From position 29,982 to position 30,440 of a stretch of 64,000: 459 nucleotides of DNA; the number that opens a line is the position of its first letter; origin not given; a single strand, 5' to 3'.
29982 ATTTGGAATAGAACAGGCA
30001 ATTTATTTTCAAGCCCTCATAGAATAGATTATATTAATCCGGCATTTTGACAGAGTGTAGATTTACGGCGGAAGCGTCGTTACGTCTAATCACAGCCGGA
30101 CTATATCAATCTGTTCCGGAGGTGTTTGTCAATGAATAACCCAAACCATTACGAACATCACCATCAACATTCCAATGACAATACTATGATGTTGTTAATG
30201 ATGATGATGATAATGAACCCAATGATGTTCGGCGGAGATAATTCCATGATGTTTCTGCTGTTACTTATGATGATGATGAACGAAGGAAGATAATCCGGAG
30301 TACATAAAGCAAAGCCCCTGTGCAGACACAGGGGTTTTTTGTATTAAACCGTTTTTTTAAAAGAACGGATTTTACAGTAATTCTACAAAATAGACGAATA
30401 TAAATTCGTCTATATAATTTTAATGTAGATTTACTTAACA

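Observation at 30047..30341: Unannotated 53-aa ORF: His-rich N-terminus followed by hydrophobic segments made largely of methionine (21 Met of 53 residues)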

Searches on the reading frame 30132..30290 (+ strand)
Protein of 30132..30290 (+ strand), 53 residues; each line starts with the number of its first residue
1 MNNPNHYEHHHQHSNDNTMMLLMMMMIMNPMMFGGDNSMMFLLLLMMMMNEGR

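Call 6: find_homologous_proteins(query=window:30132-30290:+, max_evalue=10)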
Query seq(53 aa): 10 candidates shared short words with the query, none scored E <= 10.

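Call 8: find_encoding_contigs(protein=window:30132-30290:+, flank=5000)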
Protein seq(53 aa) (53 aa): no gene with exactly this product is on record in the collection.

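Call 17: find_related_loci(query=A2, collection=viral_contigs, flank=3000)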
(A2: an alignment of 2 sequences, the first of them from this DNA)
Query A2 (53 aa) in viral_contigs; peptide patterns used: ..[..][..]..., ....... (x = any residue, [..] = any of these).
47 stretches matched a pattern, but none encodes a relative of the query by tblastn (E <= 1e-3).

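Call 26: search_protein_families(library=ncbifam, max_evalue=10, proteins=[window:30132-30290:+])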
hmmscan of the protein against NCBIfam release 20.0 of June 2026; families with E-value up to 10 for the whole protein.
seq(53 aa): 0 families

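Call 27: search_protein_families(library=pfam, max_evalue=10, proteins=[window:30132-30290:+])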
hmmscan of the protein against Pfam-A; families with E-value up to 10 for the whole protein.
seq(53 aa): 0 families

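Call 28: search_protein_representatives(protein=window:30132-30290:+)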
Query: 53 residues. Proteins with E-value up to 0.001 (for the whole library): 1; up to 1e-10: 0; up to 1e-30: 0. The best 1 are listed.
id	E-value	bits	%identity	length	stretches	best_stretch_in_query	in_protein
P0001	2.5e-04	36.9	58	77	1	1-48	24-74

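Call 31: find_encoding_contigs(protein=P0001, flank=6000)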
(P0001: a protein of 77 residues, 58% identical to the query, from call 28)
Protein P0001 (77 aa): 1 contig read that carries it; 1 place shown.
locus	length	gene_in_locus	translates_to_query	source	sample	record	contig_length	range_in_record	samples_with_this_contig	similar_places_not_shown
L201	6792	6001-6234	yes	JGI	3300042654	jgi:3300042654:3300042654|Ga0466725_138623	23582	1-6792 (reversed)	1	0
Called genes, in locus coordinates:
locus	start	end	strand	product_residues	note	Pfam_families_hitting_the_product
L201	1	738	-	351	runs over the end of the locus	-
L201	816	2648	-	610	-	PF02518:HATPase_c (weak), PF13589:HATPase_c_3, PF00183:HSP90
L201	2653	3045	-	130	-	PF18988:DUF5721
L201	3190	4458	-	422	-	-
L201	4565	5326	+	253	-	PF03372:Exo_endo_phos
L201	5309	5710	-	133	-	PF15919:HicB_lk_antitox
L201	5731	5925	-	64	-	PF07927:HicA_toxin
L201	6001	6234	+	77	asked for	-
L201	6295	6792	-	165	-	?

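Call 32: find_homologous_proteins(query=A3, max_evalue=1)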
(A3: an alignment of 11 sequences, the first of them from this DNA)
Query A3 (11 sequences) (53 aa, profile of the alignment): 20 proteins with E <= 1 among 8000 candidates.
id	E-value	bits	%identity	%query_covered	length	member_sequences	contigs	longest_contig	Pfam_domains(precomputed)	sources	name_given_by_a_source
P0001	1.0e-13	68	46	72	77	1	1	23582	-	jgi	jgi:hypothetical protein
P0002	1.7e-13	68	50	49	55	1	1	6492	-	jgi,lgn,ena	-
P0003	1.1e-12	65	44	47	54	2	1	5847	-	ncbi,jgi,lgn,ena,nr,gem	ncbi:MAG: hypothetical protein FWC95_08090 [Defluviitaleaceae bacterium]|nr:hypothetical protein [De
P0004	1.3e-11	62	67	17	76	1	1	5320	-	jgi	-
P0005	6.2e-11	59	-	-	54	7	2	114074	-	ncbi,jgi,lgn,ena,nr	ncbi:MAG: hypothetical protein FWE91_10640 [Defluviitaleaceae bacterium]|nr:hypothetical protein [De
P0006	6.9e-11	59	44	85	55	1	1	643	-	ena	-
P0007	9.8e-11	59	-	-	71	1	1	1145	-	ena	-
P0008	1.4e-10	58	40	47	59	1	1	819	-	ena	-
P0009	2.5e-10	57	38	96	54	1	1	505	-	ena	-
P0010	5.3e-10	56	44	72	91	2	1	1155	-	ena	-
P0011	5.8e-10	56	-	-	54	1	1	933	-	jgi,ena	-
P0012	8.9e-10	56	52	62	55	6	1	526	-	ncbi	-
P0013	1.9e-9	55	-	-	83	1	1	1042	-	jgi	-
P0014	2.2e-9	54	-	-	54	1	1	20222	-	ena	-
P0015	1.5e-7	49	62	25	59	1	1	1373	-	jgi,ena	-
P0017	2.8e-5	41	46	64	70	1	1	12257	-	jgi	jgi:hypothetical protein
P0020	1.1e-1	30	53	28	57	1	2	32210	-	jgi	-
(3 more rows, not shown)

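Call 35: search_protein_families(library=phrogs, max_evalue=0.01, proteins=[window:30132-30290:+])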
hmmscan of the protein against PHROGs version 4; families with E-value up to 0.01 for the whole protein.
seq(53 aa): 0 families

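Call 37: find_encoding_contigs(protein=P0005, flank=6000, max_places=3)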
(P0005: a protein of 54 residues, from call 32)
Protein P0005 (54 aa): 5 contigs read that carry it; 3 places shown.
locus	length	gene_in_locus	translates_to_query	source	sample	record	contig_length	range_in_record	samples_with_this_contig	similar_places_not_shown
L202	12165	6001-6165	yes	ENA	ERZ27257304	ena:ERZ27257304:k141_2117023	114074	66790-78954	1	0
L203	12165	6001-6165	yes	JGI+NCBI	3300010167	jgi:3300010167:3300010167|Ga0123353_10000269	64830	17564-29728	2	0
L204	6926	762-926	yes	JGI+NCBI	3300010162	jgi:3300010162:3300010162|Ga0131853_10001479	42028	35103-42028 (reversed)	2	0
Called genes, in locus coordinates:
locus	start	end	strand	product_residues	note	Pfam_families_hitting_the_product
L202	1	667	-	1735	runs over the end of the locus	PF02743:dCache_1 (weak), PF01590:GAF, PF13426:PAS_9 (weak), PF08448:PAS_4, PF00512:HisKA, PF02518:HATPase_c, PF00072:Response_reg, PF01627:Hpt (weak), +3 more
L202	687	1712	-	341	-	PF00072:Response_reg, PF13487:HD_5, PF01966:HD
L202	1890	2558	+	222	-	PF00440:TetR_N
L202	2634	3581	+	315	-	PF00005:ABC_tran, PF13304:AAA_21, PF13732:DrrA1-3_C (weak)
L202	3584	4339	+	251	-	PF01061:ABC2_membrane, PF12698:ABC2_membrane_3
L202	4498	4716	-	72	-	PF08984:DUF1858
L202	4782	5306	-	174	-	PF10502:Peptidase_S26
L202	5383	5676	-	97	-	-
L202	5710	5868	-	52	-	-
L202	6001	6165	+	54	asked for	-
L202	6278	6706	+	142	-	-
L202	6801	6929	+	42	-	-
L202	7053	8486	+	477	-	PF00587:tRNA-synt_2b, PF03129:HGTP_anticodon, PF09180:ProRS-C_1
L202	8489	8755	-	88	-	-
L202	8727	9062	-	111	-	-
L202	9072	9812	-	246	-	PF01479:S4, PF00849:PseudoU_synth_2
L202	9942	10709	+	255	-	-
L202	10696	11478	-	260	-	PF02535:Zip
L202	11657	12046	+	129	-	PF01325:Fe_dep_repress, PF12802:MarR_2 (weak), PF24034:DUF7343 (weak), PF02742:Fe_dep_repr_C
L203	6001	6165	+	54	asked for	-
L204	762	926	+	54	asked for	-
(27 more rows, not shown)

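Call 38: find_encoding_contigs(protein=P0014, flank=6000, max_places=3)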
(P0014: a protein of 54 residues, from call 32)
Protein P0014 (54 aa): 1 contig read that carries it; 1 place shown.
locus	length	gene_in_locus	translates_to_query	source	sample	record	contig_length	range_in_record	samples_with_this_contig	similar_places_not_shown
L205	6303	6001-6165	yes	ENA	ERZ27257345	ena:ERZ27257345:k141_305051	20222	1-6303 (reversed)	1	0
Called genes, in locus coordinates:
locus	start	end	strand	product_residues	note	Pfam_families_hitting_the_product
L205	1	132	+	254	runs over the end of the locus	PF01182:Glucosamine_iso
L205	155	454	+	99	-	PF01985:CRS1_YhbY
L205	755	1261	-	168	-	PF14280:DUF4365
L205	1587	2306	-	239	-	PF02475:TRM5-TYW2_MTfase (weak), PF13489:Methyltransf_23 (weak), PF13847:Methyltransf_31, PF08241:Methyltransf_11, PF08242:Methyltransf_12 (weak), PF13649:Methyltransf_25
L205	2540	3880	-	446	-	PF00919:UPF0004, PF04055:Radical_SAM, PF01938:TRAM (weak)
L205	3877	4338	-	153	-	-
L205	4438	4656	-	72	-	PF08984:DUF1858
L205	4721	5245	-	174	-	PF10502:Peptidase_S26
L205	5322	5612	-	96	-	-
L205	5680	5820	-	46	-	-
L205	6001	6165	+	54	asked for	-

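Call 39: find_encoding_contigs(protein=P0017, flank=6000, max_places=3)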
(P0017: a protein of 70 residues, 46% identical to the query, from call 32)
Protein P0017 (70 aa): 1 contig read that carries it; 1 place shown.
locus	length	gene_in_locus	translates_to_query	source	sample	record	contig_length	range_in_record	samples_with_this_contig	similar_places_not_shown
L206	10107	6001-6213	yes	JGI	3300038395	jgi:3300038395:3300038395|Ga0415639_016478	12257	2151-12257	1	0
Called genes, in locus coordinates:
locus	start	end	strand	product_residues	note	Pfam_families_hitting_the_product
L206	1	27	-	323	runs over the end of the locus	PF00712:DNA_pol3_beta, PF02767:DNA_pol3_beta_2, PF02768:DNA_pol3_beta_3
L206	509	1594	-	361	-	PF01695:IstB_IS21, PF00308:Bac_DnaA, PF13401:AAA_22 (faint), PF00910:RNA_helicase (faint), PF08299:Bac_DnaA_C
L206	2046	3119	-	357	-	-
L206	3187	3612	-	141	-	PF18988:DUF5721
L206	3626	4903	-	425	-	-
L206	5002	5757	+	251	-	PF03372:Exo_endo_phos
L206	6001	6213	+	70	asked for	-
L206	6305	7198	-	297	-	-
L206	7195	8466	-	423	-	-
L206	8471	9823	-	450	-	-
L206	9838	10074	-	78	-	PF03838:RecU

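Call 40: find_encoding_contigs(protein=P0020, flank=6000, max_places=3)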
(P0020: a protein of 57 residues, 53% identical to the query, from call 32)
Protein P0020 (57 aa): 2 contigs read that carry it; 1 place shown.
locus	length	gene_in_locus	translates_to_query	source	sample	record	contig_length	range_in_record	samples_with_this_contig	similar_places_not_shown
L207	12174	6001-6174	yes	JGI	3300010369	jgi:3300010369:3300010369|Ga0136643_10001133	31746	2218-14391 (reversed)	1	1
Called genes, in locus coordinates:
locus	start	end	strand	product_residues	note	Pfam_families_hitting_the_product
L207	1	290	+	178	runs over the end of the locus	PF00213:OSCP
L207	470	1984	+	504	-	PF02874:ATP-synt_ab_N, PF00006:ATP-synt_ab, PF00306:ATP-synt_ab_C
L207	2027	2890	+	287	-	PF00231:ATP-synt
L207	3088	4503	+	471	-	PF02874:ATP-synt_ab_N, PF00006:ATP-synt_ab, PF22919:ATP-synt_VA_C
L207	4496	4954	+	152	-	PF02823:ATP-synt_DE_N, PF00401:ATP-synt_DE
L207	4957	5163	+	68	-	-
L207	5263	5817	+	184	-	PF13671:AAA_33 (weak)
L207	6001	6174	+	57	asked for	-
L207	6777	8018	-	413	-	PF00464:SHMT, PF00155:Aminotran_1_2, PF01212:Beta_elim_lyase (faint)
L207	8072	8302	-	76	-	-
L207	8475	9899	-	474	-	PF00749:tRNA-synt_1c, PF19269:Anticodon_2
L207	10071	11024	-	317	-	PF00248:Aldo_ket_red, PF12837:Fer4_6 (faint), PF13237:Fer4_10 (weak), PF14697:Fer4_21 (weak), PF12838:Fer4_7, PF13187:Fer4_9 (weak), PF00037:Fer4 (weak), PF12797:Fer4_2 (weak)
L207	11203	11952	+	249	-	PF00583:Acetyltransf_1 (weak), PF08445:FR47, PF12746:GNAT_acetyltran (weak)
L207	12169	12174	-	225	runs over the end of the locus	PF01259:SAICAR_synt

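Call 64: predict_structure(alignment_id=A4)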
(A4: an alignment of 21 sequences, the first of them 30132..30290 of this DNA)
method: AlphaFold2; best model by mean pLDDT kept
length: 53 residues; sequences in the alignment: 21
mean_pLDDT: 64.1   pTM: 0.28
mean pLDDT of the five models: 64.1, 63.1, 63.0, 62.2, 60.7
residues with pLDDT >= 90: 0; 70-90: 22; 50-70: 25; < 50: 6
segments of 3 or more residues with pLDDT < 50: 12-14
pLDDT, mean of each block of 10 residues (from residue 1): 54 58 73 61 76 55
secondary structure, 60 per line:
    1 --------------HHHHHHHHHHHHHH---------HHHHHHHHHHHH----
elements in order: H15-28 H38-49

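Call 77: search_solved_structures(query=A4, max_evalue=10)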
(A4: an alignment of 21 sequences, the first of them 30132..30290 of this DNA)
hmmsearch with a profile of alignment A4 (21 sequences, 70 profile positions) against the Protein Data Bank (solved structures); distinct sequences matched with E-value up to 10: 0.

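Call 78: search_protein_families(library=padloc, max_evalue=1, proteins=[window:30132-30290:+])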
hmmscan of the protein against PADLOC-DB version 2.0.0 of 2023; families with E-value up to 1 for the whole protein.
seq(53 aa): 0 families

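Call 80: find_homologous_proteins(query=A5, max_evalue=0.01)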
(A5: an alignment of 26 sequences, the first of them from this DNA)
Query A5 (26 sequences) (53 aa, profile of the alignment): 29 proteins with E <= 0.01 among 8000 candidates.
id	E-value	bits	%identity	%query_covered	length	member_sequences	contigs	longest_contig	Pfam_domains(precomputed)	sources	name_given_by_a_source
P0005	1.0e-14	72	-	-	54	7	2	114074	-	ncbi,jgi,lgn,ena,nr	ncbi:MAG: hypothetical protein FWE91_10640 [Defluviitaleaceae bacterium]|nr:hypothetical protein [De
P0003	2.0e-14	71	44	47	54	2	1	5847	-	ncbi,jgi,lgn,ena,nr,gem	ncbi:MAG: hypothetical protein FWC95_08090 [Defluviitaleaceae bacterium]|nr:hypothetical protein [De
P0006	2.4e-14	70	44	85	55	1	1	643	-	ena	-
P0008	6.0e-14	69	40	47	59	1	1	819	-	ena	-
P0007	6.9e-14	69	-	-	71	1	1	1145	-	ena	-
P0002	2.5e-13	67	50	49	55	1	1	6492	-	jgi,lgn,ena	-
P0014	3.2e-13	67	-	-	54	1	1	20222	-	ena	-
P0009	3.7e-13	67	38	96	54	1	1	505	-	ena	-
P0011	4.2e-13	66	-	-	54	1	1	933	-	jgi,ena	-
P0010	8.6e-13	65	44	72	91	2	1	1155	-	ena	-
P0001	1.7e-12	64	46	72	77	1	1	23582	-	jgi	jgi:hypothetical protein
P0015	1.7e-12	64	62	25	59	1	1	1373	-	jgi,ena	-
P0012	4.1e-12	63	52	62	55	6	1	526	-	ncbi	-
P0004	7.0e-10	56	67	17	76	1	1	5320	-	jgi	-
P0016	8.6e-10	56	60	19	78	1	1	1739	-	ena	-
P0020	5.3e-6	44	53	28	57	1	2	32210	-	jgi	-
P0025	3.9e-5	41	44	74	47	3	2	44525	-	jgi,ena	-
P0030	6.4e-4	37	39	62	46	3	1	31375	-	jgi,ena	-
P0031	1.4e-3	36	43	53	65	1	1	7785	-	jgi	-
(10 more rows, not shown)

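Call 82: search_protein_families(library=ncbifam, max_evalue=0.1, proteins=[L202:4498-4716:-, L206:3187-3612:-, L206:3626-4903:-])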
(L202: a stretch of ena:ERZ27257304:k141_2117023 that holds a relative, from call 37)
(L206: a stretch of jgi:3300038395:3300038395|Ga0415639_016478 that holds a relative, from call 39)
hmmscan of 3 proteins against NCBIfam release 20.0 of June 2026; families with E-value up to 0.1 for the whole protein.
L202:4498-4716:- (72 aa): 2 families
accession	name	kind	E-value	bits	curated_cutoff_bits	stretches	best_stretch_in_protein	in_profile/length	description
TIGR03980.1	prismane_assoc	subfamily_domain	4.7e-23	81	44.95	1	5-63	2-58/58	hybrid cluster protein-associated redox disulfide domain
TIGR04364.1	methyltran_FxLD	equivalog_domain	0.092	11.8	320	1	39-67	323-351/394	methyltransferase, FxLD system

L206:3187-3612:- (141 aa): 0 families

L206:3626-4903:- (425 aa): 0 families

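Call 84: search_dna_similar(query=window:30132-30290:+, collection=plasmids, mode=protein, max_evalue=1, max_rows=10)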
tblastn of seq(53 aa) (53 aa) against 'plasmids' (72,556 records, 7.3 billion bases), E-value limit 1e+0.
No match.

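Call 85: find_encoding_contigs(protein=P0025, flank=10000, max_places=2)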
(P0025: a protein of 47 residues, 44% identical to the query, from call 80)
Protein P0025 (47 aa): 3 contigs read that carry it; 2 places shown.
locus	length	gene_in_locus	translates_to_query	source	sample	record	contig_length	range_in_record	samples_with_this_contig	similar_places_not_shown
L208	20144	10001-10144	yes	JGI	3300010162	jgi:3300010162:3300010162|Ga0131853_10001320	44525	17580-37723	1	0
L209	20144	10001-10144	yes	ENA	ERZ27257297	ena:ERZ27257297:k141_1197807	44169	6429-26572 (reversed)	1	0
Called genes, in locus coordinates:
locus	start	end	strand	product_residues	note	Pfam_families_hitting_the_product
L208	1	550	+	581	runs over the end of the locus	PF02878:PGM_PMM_I, PF02879:PGM_PMM_II, PF02880:PGM_PMM_III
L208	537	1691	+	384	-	PF02350:Epimerase_2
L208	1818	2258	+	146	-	PF03899:ATP-synt_I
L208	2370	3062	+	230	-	PF00119:ATP-synt_A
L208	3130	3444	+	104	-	PF00137:ATP-synt_C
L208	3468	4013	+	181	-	PF00430:ATP-synt_B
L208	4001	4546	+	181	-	PF00213:OSCP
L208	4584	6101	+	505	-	PF02874:ATP-synt_ab_N, PF00006:ATP-synt_ab, PF00306:ATP-synt_ab_C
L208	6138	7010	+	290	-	PF00231:ATP-synt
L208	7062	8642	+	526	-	PF02874:ATP-synt_ab_N, PF00006:ATP-synt_ab, PF22919:ATP-synt_VA_C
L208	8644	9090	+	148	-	PF02823:ATP-synt_DE_N, PF00401:ATP-synt_DE (weak)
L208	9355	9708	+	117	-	PF03992:ABM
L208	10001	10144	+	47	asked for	-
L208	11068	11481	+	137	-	PF06983:3-dmu-9_3-mt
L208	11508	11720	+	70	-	-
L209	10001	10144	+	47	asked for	-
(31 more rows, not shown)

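Call 86: find_encoding_contigs(protein=P0030, flank=10000, max_places=2)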
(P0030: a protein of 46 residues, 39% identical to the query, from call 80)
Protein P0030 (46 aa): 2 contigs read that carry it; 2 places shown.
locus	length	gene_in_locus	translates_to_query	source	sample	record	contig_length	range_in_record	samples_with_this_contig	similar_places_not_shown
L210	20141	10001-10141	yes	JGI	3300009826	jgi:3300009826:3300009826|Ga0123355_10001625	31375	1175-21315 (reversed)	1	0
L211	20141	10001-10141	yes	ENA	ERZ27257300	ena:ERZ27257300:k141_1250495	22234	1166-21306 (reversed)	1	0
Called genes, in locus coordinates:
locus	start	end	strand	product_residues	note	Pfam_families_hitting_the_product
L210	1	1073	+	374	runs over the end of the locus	PF02350:Epimerase_2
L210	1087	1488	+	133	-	-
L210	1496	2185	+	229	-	PF00119:ATP-synt_A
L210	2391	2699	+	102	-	PF00137:ATP-synt_C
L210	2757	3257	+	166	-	PF00430:ATP-synt_B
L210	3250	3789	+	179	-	PF00213:OSCP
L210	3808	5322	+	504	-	PF02874:ATP-synt_ab_N, PF00006:ATP-synt_ab, PF00306:ATP-synt_ab_C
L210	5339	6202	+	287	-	PF00231:ATP-synt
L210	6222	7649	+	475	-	PF02874:ATP-synt_ab_N, PF00006:ATP-synt_ab, PF22919:ATP-synt_VA_C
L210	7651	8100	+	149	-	PF02823:ATP-synt_DE_N, PF00401:ATP-synt_DE (weak)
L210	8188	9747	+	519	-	PF25384:Alsin_RLD (faint), PF25390:WD40_RLD, PF00415:RCC1, PF13540:RCC1_2 (weak), PF00415:RCC1 (weak), PF13540:RCC1_2, PF07833:Cu_amine_oxidN1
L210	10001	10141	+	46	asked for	-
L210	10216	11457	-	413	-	PF00464:SHMT, PF00155:Aminotran_1_2 (weak), PF01212:Beta_elim_lyase (weak)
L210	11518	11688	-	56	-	-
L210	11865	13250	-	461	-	PF00749:tRNA-synt_1c, PF19269:Anticodon_2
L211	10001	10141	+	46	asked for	-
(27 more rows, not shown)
